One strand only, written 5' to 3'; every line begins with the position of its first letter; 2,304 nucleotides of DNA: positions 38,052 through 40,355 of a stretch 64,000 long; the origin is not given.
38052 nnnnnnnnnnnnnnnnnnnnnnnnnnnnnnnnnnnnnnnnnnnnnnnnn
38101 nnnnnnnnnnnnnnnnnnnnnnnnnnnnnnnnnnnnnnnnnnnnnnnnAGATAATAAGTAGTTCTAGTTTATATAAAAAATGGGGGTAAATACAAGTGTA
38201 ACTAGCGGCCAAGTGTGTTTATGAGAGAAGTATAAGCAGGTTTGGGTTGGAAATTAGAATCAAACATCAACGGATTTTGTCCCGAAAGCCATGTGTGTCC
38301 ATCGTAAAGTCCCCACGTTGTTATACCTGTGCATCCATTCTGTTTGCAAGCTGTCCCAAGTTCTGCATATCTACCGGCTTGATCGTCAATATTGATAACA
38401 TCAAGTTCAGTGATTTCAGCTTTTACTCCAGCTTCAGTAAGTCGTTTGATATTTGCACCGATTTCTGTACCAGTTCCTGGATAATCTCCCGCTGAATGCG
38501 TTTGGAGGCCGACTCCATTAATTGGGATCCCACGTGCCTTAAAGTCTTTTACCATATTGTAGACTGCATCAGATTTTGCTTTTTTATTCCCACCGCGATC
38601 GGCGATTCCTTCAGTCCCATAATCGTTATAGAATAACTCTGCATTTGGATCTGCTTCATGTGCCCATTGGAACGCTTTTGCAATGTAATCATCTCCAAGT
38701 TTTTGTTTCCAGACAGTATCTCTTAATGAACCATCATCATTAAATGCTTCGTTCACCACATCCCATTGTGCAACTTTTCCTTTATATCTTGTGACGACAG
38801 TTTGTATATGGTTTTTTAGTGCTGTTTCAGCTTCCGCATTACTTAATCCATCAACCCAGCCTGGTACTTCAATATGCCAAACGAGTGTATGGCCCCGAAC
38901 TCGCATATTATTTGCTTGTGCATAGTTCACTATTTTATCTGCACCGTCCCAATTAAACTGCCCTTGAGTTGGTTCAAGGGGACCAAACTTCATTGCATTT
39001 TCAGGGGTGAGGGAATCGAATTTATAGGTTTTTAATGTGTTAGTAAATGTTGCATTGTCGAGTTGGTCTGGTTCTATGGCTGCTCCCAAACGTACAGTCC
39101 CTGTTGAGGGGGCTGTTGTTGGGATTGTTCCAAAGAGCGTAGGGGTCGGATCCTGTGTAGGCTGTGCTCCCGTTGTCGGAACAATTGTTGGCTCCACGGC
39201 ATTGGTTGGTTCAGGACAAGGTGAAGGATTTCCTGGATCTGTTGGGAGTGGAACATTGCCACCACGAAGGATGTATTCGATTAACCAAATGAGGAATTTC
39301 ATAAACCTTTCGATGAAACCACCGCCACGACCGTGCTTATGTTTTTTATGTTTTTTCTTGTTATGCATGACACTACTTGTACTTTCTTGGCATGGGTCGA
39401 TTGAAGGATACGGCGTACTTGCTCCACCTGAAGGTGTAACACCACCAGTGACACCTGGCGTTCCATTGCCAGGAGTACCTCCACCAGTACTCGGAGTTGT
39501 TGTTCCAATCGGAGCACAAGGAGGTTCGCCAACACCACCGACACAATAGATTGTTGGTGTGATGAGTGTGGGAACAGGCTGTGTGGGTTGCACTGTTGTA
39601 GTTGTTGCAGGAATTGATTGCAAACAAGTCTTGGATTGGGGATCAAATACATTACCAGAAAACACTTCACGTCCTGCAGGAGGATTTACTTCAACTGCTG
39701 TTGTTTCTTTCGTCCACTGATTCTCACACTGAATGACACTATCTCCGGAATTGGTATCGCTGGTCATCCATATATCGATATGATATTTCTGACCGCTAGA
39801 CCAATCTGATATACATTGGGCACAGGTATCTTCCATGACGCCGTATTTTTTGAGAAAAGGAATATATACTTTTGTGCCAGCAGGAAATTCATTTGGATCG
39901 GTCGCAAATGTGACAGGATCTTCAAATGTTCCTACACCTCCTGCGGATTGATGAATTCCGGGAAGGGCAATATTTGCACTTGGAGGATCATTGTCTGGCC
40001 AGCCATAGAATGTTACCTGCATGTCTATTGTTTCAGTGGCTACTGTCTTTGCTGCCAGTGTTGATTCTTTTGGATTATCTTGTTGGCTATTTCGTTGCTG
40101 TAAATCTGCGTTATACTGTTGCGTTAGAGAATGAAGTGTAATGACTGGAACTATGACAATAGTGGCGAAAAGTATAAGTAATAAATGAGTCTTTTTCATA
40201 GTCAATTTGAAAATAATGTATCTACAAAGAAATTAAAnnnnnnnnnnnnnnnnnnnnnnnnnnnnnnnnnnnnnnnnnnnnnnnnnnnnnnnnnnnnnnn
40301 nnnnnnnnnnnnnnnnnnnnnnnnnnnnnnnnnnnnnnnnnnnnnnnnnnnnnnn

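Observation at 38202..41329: Domain shuffling around the cassette: the DPBB domain is N-terminal in one gene and C-terminal in the next, and the catalytic heads are swapped.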

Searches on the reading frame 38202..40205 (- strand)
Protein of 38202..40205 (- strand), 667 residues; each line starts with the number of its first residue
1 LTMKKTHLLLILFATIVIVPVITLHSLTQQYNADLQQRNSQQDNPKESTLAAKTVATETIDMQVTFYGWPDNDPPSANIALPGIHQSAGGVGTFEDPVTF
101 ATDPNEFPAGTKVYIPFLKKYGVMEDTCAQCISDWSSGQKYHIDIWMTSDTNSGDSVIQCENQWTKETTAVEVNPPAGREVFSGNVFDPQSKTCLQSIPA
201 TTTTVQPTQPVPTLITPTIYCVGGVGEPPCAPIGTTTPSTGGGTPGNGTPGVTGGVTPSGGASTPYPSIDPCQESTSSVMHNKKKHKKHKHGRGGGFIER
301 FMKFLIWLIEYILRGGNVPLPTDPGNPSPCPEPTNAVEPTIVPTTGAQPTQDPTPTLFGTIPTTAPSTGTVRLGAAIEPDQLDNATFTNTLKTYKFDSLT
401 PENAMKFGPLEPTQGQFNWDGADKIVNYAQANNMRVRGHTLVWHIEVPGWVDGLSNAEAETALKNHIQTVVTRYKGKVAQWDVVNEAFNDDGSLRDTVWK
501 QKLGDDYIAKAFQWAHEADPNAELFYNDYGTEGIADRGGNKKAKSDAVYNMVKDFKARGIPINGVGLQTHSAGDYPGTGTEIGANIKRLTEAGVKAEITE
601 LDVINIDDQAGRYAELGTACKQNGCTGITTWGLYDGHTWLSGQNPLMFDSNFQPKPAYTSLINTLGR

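Call 3: search_protein_families(library=pfam, proteins=[window:38202-40205:-], max_evalue=0.01)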
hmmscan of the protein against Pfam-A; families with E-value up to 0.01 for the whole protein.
window:38202-40205:- (667 aa): 1 family
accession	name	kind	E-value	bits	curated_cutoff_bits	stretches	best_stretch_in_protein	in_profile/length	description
PF00331.26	Glyco_hydro_10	-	9.9e-100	334.2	22.1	1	368-662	9-309/311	Glycosyl hydrolase family 10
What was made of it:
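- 38220..39104 (-): GH10 catalytic domain, with the WDVVNEA and ITELD motifs. Pfam PF00331 E=9.9e-100 (call 3).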

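Call 10: search_protein_families(library=ncbifam, proteins=[window:38202-40205:-], max_evalue=1)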
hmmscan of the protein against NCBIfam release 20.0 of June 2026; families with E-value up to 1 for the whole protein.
window:38202-40205:- (667 aa): 2 families
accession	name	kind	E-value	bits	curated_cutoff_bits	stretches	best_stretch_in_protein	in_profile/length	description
NF041944.1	Xylase_Ferestase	equivalog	4.8e-49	167.2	1200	2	374-612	13-260/694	bifunctional endo-1,4-beta-xylanase/feruloyl esterase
NF058633.1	StatPhSurvSpsC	equivalog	0.11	12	280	0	99-129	131-160/223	stationary phase survival protein SpsC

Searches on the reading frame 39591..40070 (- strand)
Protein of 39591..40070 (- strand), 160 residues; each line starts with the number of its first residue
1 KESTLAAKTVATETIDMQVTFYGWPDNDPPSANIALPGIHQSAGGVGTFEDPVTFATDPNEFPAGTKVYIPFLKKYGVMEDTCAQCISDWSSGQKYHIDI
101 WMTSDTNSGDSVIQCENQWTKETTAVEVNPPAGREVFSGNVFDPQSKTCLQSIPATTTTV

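Call 9: search_protein_families(library=pfam, proteins=[window:39591-40070:-], max_evalue=10)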
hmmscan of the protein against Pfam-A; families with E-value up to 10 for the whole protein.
seq(160 aa): 2 families
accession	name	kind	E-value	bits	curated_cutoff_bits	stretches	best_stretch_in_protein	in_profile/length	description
PF06725.17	3D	-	0.033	14.8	23.8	1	54-84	2-38/72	3D domain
PF17180.10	Zn_ribbon_3CxxC_2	-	0.12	12.9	27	1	82-94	8-20/45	Zinc-binding domain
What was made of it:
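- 39621..40031 (-): P2 N-side DPBB-like domain (aa 59-195). It is the only N-side instance among 27 homologous domains sampled. Pfam 3D domain E=0.033 (call 9).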
